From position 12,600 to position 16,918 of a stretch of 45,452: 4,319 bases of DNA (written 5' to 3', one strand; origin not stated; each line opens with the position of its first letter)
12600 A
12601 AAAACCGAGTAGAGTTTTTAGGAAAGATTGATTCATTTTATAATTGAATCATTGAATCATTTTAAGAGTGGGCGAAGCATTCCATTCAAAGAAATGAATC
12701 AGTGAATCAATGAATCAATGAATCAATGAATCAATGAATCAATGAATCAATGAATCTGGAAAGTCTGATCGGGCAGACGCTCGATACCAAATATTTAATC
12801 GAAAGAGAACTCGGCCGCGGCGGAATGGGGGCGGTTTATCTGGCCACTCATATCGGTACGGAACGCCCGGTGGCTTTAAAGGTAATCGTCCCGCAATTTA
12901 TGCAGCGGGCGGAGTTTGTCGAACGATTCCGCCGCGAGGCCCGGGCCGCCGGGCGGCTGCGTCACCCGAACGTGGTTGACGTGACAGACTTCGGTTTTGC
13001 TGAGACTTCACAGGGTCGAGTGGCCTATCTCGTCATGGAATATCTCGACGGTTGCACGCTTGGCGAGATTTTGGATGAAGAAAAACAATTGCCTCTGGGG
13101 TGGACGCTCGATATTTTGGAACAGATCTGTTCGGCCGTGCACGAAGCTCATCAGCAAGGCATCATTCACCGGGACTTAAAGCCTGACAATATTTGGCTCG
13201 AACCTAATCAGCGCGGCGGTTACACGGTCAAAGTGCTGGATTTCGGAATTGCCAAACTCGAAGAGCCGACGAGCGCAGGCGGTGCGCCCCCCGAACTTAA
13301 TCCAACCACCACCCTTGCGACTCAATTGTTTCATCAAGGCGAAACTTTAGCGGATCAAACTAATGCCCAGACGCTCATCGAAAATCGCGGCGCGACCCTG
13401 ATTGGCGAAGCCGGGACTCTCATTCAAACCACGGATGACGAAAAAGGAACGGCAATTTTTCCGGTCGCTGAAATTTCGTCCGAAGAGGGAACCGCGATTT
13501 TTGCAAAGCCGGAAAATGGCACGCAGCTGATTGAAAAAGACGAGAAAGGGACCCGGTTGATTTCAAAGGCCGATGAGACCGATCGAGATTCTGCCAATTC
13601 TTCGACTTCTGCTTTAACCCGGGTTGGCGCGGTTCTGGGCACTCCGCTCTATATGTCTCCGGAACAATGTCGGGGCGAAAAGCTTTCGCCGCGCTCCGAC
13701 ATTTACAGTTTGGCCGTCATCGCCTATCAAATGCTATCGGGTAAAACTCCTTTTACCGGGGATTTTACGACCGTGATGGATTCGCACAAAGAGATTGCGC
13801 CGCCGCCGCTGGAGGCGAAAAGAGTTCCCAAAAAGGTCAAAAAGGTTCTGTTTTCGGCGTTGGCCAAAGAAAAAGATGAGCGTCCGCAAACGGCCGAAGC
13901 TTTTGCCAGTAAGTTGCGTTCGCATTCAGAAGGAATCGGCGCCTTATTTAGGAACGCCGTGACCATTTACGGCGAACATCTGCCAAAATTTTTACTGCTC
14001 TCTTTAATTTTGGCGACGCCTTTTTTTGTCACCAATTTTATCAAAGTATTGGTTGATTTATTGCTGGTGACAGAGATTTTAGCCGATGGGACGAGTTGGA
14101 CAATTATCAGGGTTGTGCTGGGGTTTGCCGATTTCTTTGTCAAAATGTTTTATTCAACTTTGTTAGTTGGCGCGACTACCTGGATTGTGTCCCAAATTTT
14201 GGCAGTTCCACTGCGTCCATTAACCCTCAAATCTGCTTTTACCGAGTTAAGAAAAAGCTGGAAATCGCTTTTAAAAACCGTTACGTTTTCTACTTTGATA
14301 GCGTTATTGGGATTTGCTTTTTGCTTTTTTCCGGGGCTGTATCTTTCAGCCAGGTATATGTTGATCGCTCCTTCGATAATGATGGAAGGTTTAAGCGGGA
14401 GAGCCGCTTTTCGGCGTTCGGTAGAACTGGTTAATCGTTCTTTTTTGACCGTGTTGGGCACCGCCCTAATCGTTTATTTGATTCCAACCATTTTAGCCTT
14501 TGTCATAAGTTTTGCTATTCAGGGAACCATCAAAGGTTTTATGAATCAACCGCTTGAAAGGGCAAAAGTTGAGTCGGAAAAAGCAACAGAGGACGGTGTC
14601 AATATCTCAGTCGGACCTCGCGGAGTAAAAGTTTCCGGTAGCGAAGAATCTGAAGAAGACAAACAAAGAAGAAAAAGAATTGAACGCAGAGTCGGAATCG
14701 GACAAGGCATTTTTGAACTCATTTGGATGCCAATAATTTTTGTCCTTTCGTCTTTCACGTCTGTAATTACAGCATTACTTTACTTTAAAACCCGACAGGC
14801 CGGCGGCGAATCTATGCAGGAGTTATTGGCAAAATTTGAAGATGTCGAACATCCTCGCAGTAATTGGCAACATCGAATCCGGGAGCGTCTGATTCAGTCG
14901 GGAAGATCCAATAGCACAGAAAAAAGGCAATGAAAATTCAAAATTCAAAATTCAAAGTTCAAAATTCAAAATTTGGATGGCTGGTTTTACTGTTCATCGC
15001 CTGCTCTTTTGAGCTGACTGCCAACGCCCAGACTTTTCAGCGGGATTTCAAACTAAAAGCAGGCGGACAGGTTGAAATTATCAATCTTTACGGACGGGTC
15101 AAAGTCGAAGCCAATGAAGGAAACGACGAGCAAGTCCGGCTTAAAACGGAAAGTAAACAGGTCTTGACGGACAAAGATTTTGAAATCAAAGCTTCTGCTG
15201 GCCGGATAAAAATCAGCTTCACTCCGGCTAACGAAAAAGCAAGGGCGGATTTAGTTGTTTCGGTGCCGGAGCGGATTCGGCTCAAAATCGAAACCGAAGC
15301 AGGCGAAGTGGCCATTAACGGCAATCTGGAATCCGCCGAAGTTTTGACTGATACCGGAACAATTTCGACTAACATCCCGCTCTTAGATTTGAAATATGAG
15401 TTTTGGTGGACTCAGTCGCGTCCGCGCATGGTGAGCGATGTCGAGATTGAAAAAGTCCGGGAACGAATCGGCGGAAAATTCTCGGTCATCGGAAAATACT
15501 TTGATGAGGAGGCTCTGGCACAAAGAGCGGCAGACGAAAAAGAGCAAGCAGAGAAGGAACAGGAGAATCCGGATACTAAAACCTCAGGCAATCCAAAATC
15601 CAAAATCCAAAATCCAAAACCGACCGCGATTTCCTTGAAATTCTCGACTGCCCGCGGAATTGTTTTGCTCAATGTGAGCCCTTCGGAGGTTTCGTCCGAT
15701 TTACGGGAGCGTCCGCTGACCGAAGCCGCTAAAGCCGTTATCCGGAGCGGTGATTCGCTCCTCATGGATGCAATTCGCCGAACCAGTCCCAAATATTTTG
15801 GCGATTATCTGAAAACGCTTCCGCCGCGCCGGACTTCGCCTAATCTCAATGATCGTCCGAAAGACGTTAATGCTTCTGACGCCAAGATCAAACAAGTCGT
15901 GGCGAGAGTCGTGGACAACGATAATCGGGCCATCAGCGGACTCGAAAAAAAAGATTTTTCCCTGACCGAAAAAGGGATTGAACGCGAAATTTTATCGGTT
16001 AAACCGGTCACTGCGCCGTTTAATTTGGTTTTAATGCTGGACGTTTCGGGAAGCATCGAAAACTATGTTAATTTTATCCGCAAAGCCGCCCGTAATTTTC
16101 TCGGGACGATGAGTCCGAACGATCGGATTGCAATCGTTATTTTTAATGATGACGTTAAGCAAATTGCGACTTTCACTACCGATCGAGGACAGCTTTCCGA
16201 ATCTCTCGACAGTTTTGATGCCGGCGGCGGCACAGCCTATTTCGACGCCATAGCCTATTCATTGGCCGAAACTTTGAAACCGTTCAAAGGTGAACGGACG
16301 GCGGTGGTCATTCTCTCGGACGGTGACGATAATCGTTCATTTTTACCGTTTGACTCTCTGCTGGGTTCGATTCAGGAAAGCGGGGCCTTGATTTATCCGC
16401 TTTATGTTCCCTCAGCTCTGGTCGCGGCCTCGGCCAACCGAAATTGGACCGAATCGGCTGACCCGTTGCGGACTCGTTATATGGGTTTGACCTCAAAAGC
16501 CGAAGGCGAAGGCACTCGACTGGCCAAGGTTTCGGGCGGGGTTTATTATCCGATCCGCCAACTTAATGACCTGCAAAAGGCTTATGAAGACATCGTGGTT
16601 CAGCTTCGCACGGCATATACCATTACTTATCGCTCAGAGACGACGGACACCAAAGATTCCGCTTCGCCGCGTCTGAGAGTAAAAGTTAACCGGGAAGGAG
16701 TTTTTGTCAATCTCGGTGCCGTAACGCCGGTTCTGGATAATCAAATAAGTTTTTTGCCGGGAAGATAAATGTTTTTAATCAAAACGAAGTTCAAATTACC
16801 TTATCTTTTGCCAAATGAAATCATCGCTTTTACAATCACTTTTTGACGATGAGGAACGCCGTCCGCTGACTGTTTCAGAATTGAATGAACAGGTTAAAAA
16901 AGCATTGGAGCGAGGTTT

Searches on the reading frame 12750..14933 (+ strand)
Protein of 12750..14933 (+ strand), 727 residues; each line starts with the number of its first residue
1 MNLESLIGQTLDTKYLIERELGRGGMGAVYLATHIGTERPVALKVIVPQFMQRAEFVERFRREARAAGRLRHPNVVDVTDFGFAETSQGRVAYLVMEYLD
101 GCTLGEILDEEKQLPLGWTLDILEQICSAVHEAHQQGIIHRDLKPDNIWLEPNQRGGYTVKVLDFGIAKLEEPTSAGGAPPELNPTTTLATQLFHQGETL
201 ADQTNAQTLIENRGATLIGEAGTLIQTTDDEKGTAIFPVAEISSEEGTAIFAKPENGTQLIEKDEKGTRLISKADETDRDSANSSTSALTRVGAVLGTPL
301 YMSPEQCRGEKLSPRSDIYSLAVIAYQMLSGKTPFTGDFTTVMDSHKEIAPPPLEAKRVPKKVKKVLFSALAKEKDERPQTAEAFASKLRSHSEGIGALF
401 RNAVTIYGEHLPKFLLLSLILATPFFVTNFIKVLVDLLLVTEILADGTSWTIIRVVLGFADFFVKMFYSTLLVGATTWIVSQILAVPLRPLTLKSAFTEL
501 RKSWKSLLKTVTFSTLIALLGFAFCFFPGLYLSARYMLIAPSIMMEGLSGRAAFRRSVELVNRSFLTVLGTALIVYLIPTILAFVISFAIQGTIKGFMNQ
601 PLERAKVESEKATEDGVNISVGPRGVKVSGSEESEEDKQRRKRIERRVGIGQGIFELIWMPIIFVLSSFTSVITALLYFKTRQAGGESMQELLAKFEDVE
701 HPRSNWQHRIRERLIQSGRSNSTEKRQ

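Call 29: search_protein_families(library=pfam, proteins=[window:12750-14933:+], max_evalue=0.001)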
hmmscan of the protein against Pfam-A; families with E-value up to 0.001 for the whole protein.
window:12750-14933:+ (727 aa): 6 families
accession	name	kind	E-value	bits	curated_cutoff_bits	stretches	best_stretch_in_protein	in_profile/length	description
PF00069.31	Pkinase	-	2.2e-44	152.3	31.7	2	17-200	3-169/263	Protein kinase domain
PF07714.23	PK_Tyr_Ser-Thr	-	1.4e-27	97.1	23.1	2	17-171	3-152/258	Protein tyrosine and serine/threonine kinase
PF06293.20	Kdo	-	9.4e-07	28.9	21.3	1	59-167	57-168/207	Lipopolysaccharide kinase (Kdo/WaaP) family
PF03109.22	ABC1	-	2.5e-05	24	22.9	1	52-169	112-215/244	ABC1 atypical kinase-like domain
PF01636.29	APH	-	9.5e-05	22.7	23.2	0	116-170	147-199/239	Phosphotransferase enzyme family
PF10110.14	GPDPase_memb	-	0.00081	18.6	29.6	1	408-588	59-234/321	Membrane domain of glycerophosphoryl diester phosphodiesterase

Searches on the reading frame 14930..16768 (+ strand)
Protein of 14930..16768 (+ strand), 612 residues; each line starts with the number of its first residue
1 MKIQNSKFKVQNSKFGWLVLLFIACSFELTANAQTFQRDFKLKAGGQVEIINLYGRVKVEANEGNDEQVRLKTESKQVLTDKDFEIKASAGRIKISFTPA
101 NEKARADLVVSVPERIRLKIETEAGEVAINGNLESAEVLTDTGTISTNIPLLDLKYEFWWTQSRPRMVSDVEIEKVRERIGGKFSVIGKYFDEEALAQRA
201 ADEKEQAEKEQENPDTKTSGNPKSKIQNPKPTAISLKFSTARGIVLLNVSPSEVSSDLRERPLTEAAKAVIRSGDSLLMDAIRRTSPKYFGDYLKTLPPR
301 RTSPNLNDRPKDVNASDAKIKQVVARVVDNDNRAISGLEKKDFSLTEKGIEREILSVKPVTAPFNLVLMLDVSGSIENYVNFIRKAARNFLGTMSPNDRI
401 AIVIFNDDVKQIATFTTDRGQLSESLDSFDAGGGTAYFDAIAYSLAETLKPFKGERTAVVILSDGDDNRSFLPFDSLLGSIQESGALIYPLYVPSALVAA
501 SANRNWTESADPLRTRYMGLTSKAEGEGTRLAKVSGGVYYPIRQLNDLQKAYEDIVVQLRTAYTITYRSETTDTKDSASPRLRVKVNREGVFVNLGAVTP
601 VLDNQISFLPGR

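Call 28: find_encoding_contigs(protein=window:14930-16768:+, flank=1000, max_places=3)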
Protein window:14930-16768:+ (612 aa): no gene with exactly this product is on record in the collection.

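Call 29: search_protein_families(library=pfam, proteins=[window:14930-16768:+], max_evalue=0.001)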
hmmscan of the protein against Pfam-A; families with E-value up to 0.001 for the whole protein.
window:14930-16768:+ (612 aa): 3 families
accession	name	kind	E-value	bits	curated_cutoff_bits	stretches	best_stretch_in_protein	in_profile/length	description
PF13519.12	VWA_2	-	2e-13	51.3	27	1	366-465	1-106/107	von Willebrand factor type A domain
PF00092.34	VWA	-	6.6e-11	43.2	23.8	1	365-473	1-119/174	von Willebrand factor type A domain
PF05762.20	VWA_CoxE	-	1.6e-09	38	26.4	1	362-485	55-179/222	VWA domain containing CoxE-like protein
